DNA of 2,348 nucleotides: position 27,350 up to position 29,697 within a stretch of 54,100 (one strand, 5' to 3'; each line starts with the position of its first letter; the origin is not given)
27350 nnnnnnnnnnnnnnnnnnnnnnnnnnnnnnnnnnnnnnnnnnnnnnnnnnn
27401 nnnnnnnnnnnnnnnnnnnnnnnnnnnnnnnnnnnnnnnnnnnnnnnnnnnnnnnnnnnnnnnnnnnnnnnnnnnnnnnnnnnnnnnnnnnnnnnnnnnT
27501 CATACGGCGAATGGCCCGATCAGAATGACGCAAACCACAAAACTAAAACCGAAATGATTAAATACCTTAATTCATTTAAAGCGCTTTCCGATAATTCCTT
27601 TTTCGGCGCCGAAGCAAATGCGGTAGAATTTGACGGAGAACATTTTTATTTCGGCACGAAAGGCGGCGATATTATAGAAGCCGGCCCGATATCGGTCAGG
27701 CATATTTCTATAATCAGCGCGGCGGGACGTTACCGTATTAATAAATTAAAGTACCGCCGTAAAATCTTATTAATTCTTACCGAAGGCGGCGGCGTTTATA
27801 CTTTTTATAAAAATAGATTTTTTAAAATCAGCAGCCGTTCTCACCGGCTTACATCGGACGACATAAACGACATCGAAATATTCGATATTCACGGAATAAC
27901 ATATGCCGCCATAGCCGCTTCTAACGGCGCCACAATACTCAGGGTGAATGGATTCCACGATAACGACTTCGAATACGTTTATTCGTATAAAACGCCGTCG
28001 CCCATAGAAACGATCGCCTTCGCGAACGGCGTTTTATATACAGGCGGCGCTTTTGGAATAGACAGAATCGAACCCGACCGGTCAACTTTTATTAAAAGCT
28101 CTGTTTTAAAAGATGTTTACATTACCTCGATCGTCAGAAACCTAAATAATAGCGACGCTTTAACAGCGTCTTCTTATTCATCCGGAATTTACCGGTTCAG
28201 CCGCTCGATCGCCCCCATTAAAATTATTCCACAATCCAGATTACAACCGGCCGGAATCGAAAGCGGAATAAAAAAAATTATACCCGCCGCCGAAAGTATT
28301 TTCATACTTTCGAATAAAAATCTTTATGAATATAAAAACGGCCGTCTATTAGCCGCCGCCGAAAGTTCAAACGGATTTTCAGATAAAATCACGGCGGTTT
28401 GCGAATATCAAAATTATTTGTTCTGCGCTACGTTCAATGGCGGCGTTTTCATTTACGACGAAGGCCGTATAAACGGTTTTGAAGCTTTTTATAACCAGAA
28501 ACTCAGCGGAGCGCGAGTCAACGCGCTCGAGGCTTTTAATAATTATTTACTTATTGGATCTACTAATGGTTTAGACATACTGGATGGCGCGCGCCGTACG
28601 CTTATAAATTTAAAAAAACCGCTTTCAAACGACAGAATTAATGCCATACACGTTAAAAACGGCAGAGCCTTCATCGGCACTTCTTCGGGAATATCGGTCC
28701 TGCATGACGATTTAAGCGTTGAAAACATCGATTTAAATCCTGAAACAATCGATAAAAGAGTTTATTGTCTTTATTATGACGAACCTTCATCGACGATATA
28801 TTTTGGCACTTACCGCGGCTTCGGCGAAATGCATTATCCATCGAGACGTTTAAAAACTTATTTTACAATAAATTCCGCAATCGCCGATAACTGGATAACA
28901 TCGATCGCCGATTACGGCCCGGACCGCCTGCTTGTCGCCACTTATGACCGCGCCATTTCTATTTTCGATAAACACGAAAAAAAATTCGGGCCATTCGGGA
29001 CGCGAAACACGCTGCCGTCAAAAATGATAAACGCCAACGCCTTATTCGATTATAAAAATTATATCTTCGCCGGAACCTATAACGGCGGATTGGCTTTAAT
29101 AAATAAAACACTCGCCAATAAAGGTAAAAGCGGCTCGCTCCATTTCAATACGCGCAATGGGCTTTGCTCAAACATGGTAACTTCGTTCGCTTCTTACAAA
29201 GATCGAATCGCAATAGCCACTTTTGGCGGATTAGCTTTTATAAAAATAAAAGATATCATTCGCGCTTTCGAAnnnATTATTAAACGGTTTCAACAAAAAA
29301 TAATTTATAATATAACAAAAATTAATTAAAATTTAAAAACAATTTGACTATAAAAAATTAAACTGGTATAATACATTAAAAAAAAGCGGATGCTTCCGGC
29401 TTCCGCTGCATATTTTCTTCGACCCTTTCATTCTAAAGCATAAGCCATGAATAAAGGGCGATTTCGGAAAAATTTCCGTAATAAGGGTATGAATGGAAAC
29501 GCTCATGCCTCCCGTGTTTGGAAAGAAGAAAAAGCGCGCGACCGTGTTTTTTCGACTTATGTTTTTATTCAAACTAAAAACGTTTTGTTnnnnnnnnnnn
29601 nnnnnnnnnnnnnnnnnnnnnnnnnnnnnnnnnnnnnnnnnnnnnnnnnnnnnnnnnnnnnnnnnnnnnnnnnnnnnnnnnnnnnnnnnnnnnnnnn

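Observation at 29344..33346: Moco/Wco riboswitch leading an operon that starts with P5C dehydrogenase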

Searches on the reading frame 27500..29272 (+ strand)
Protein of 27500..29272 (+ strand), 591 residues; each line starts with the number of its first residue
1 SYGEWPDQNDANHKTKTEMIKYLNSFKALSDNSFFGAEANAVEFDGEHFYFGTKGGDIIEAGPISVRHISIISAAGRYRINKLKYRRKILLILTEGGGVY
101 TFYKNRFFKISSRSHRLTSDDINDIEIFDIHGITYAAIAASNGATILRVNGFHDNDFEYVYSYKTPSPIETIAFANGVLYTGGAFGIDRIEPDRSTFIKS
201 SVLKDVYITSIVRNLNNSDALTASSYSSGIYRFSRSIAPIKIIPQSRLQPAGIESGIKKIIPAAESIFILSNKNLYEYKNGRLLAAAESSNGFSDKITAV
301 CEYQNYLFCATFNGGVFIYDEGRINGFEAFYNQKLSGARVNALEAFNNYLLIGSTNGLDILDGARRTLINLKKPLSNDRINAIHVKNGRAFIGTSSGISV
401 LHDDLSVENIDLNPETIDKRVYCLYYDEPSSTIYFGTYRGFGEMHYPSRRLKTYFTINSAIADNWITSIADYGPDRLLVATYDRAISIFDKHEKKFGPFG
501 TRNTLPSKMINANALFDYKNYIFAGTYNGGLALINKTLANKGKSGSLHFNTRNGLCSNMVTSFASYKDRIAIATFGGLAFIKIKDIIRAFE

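Call 33: search_protein_families(library=pfam, proteins=[window:27500-29272:+], max_evalue=0.00001)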
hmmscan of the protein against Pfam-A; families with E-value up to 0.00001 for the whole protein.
window:27500-29272:+ (591 aa): 1 family
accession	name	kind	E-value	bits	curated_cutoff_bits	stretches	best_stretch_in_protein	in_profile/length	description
PF23756.1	Beta-prop_HPS5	-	3.9e-06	26.8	34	0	342-501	24-192/328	HPS5 beta propeller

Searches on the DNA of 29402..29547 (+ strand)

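Call 68: build_rna_model(alignment_id=A4)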
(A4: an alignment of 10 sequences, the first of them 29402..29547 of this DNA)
Model R1 built from alignment A4 (10 sequences, 159 columns); structure: RNAalifold consensus.
model positions 147; base pairs 31; branch points 2; effective number of sequences 2.8; information 0.59 bits per position. Calibrated on 0.2 Mb of random sequence (short: E-values are rough).
structure used (alignment columns):
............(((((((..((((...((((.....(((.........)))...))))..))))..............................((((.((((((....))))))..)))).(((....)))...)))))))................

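Call 70: search_with_rna_model(model_id=R1, sources=[window, L009, L036, L027, L031, L022, L043, L047, L048, L049, L050, L051, L052, L053, L054, L055, L056, L057, L058, L059, L060, L061, L062, L063, L064, L065, L066, L067, L068, L069, L070, L071, L072, L073, L074, L075, L076, L077, L078, L079, L080, L081, L082, L083, L084, L085, L086, L087, L088, L089, L090, L091, L092, L093, L094, L095, L096, L097, L098, L099, L100, L101, L102, L103, L104, L105, L106, L107, L108, L109, L110, L111, L112, L113, L114, L115, L116, L117, L118, L119, L120, L121, L122, L123, L124, L125, L126], max_evalue=1)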
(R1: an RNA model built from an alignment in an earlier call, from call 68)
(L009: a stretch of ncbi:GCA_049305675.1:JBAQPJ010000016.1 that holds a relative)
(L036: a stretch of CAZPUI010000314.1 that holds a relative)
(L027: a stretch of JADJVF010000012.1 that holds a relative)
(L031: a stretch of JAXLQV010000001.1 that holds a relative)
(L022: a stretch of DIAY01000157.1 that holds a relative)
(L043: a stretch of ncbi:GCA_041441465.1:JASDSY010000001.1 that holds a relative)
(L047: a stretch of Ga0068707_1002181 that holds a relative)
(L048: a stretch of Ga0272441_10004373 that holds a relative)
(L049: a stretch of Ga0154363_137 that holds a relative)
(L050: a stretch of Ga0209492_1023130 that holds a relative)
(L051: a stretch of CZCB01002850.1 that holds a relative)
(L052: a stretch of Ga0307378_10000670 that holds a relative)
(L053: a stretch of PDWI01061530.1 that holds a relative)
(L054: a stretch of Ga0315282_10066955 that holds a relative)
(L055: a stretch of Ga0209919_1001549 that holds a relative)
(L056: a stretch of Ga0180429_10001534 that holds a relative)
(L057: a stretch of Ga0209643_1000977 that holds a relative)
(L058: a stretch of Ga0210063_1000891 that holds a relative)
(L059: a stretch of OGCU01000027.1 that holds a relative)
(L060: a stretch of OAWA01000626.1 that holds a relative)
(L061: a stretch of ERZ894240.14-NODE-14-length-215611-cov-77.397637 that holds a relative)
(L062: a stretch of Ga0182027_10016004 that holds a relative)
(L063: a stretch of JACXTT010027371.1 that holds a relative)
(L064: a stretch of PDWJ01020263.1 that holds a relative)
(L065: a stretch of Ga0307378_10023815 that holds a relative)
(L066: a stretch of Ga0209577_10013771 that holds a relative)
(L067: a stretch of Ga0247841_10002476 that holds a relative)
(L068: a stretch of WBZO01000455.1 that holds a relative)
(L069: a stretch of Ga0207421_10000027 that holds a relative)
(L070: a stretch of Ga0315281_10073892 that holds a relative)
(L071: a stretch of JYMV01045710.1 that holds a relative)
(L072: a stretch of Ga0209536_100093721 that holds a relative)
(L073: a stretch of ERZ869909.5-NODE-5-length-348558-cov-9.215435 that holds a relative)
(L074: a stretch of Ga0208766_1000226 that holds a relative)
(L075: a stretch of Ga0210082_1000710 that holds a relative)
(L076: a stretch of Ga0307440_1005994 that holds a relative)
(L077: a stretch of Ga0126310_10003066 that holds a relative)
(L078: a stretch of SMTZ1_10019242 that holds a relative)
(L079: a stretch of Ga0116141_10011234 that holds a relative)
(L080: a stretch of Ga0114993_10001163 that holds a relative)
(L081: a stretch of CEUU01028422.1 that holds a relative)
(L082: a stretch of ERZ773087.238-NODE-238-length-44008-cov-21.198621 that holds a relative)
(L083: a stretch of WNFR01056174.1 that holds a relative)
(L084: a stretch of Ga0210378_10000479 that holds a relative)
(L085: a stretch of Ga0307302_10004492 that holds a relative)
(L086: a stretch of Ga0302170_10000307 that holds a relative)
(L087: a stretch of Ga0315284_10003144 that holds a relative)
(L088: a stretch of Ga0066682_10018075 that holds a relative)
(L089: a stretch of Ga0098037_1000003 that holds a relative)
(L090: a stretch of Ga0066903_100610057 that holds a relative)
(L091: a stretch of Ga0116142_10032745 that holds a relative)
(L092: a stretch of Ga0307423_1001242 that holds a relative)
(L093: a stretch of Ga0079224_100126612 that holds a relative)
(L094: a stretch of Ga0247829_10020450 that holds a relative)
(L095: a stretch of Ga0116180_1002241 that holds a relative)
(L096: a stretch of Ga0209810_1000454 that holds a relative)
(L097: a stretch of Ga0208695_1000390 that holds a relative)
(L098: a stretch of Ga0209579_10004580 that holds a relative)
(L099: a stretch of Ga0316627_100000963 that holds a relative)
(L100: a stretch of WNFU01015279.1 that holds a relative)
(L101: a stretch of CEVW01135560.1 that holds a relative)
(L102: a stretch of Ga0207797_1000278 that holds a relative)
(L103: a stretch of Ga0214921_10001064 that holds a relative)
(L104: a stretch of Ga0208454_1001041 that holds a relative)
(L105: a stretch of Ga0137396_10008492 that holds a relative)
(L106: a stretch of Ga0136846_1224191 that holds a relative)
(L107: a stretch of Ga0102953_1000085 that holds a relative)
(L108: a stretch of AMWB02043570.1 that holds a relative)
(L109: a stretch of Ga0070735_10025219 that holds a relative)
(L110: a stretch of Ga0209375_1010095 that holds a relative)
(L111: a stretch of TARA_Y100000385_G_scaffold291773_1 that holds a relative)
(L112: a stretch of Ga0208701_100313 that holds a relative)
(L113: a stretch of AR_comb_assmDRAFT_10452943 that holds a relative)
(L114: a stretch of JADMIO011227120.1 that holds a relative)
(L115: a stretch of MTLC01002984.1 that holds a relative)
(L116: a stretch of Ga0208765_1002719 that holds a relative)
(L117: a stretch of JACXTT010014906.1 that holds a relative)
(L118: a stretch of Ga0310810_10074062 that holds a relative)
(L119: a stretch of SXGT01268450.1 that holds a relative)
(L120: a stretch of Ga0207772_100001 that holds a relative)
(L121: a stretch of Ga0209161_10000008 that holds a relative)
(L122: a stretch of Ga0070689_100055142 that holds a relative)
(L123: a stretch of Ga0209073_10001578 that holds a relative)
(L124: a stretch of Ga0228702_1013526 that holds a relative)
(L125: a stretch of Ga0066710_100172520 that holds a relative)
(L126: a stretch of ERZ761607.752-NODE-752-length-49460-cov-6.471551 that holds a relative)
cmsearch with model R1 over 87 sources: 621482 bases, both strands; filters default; matches with E-value up to 1: 4.
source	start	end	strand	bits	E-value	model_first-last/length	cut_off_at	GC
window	29402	29547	+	127.4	2.1e-27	1-147/147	no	0.44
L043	6703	6843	+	120.4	9.1e-26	1-147/147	no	0.45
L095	458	587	+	72.8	1.8e-14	1-147/147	no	0.53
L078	5450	5578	+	15.6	0.7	1-147/147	no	0.39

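Call 86: search_with_rna_model(model_id=R1, sources=[L127, L128, L129, L130, L045, L008, L018], max_evalue=1)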
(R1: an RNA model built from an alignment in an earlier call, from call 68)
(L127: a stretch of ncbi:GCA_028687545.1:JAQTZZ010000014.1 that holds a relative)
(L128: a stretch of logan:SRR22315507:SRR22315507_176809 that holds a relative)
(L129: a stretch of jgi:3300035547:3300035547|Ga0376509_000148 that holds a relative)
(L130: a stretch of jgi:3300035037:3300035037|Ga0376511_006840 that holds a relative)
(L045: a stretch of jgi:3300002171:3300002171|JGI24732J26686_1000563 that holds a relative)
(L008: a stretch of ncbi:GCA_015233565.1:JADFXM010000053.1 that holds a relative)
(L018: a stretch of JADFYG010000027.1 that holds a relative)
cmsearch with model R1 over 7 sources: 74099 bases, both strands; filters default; matches with E-value up to 1: 0.
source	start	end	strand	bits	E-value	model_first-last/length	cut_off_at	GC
